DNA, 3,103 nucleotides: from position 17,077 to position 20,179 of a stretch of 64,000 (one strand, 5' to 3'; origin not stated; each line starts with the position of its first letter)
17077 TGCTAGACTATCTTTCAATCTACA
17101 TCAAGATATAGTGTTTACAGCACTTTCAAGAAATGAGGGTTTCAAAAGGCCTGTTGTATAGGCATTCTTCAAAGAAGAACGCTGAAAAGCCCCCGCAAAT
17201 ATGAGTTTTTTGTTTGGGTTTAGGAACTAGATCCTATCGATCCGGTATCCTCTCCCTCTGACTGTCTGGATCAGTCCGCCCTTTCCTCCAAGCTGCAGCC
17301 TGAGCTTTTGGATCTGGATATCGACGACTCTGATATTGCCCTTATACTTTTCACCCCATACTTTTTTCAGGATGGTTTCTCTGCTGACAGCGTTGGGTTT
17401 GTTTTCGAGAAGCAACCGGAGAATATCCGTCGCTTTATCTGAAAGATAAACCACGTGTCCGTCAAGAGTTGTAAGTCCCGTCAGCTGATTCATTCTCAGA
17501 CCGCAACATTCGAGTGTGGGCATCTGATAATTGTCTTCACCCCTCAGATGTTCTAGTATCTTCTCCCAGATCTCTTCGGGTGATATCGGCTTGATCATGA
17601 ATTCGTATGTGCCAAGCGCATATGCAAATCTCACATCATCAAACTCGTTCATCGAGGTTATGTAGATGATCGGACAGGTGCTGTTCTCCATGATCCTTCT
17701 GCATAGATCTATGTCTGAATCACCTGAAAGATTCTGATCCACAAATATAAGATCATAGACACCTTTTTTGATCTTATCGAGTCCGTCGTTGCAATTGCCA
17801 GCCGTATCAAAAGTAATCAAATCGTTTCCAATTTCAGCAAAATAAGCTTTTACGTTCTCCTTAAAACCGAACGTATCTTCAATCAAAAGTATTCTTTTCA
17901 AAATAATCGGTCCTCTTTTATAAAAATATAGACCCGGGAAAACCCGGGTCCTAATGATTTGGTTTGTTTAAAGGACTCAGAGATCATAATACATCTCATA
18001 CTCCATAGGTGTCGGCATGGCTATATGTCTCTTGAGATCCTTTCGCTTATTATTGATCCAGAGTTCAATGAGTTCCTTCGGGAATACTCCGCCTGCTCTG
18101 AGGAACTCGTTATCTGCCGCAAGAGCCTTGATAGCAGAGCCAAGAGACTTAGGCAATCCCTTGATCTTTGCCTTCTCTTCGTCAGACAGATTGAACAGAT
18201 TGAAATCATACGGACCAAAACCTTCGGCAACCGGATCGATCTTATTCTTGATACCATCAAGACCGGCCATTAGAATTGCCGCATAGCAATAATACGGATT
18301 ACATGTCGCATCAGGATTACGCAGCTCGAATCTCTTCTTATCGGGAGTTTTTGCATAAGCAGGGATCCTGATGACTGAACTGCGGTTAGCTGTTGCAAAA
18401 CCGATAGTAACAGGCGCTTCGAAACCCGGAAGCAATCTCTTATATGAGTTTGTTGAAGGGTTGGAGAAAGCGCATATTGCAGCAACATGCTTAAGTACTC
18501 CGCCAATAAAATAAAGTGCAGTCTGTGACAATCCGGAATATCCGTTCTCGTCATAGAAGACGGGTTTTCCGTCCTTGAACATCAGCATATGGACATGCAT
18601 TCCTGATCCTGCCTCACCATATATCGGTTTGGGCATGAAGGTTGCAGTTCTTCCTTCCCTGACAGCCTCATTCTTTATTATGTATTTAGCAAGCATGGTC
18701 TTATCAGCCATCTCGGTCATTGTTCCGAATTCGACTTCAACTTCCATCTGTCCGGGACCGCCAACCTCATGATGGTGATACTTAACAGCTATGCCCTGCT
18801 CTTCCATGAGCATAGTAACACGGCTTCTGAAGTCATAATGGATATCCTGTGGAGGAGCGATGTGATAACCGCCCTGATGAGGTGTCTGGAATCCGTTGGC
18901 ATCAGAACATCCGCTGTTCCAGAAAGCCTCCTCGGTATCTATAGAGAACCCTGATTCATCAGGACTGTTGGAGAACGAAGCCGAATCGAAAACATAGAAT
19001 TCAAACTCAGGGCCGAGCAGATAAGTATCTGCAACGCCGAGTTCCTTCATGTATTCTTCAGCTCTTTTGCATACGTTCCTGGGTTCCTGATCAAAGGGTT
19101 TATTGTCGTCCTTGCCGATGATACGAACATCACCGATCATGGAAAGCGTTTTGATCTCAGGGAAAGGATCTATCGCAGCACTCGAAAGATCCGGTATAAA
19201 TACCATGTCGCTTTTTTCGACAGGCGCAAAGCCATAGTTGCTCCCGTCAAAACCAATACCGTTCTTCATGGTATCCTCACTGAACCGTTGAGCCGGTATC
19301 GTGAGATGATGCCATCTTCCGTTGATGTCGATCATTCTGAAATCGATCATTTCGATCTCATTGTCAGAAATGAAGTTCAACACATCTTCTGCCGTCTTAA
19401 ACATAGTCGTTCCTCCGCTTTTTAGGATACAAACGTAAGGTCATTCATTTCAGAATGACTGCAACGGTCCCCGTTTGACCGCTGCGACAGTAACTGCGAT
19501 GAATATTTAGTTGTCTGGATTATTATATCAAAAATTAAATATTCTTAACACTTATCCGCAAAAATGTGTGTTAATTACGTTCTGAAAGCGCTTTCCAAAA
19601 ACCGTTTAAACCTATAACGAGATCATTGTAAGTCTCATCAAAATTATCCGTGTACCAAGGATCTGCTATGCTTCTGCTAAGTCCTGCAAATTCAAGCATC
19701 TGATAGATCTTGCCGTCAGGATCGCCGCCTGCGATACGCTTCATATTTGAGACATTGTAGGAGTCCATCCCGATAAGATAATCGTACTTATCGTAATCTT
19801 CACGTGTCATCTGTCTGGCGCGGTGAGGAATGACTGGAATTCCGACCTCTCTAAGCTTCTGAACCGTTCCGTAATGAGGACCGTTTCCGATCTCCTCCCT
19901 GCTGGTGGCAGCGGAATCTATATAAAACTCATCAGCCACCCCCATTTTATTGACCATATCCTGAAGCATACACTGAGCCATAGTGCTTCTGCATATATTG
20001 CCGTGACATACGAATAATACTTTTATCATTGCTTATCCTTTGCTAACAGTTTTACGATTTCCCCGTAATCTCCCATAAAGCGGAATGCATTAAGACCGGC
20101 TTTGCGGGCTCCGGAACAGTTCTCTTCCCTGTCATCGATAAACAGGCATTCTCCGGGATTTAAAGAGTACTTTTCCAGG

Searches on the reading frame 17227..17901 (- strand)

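Call 6: search_protein_families(library=pfam, proteins=[window:17227-17901:-])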
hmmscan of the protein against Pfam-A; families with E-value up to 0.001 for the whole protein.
window:17227-17901:- (224 aa): 2 families
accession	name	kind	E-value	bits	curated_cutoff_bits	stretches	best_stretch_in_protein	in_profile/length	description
PF00486.34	Trans_reg_C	-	2.6e-19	69.5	26.2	1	149-221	2-77/77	Transcriptional regulatory protein, C terminal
PF00072.30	Response_reg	-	1.1e-15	58.2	30.2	1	4-115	1-110/111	Response regulator receiver domain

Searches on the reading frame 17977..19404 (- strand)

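Call 6: search_protein_families(library=pfam, proteins=[window:17977-19404:-])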
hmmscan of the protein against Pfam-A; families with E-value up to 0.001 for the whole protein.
window:17977-19404:- (475 aa): 2 families
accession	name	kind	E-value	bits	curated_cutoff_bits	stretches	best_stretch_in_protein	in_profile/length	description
PF00120.29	Gln-synt_C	-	6.6e-112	374.4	24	1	106-472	2-344/344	Glutamine synthetase, catalytic domain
PF03951.24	Gln-synt_N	-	8.5e-26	89.8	33.4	1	17-93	2-79/82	Glutamine synthetase, beta-Grasp domain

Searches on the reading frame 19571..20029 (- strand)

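Call 6: search_protein_families(library=pfam, proteins=[window:19571-20029:-])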
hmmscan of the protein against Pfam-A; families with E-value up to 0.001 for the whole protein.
window:19571-20029:- (152 aa): 1 family
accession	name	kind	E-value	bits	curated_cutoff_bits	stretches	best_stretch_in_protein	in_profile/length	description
PF01451.26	LMWPc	-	7.9e-30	104.4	23.2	1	4-139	1-138/144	Low molecular weight phosphotyrosine protein phosphatase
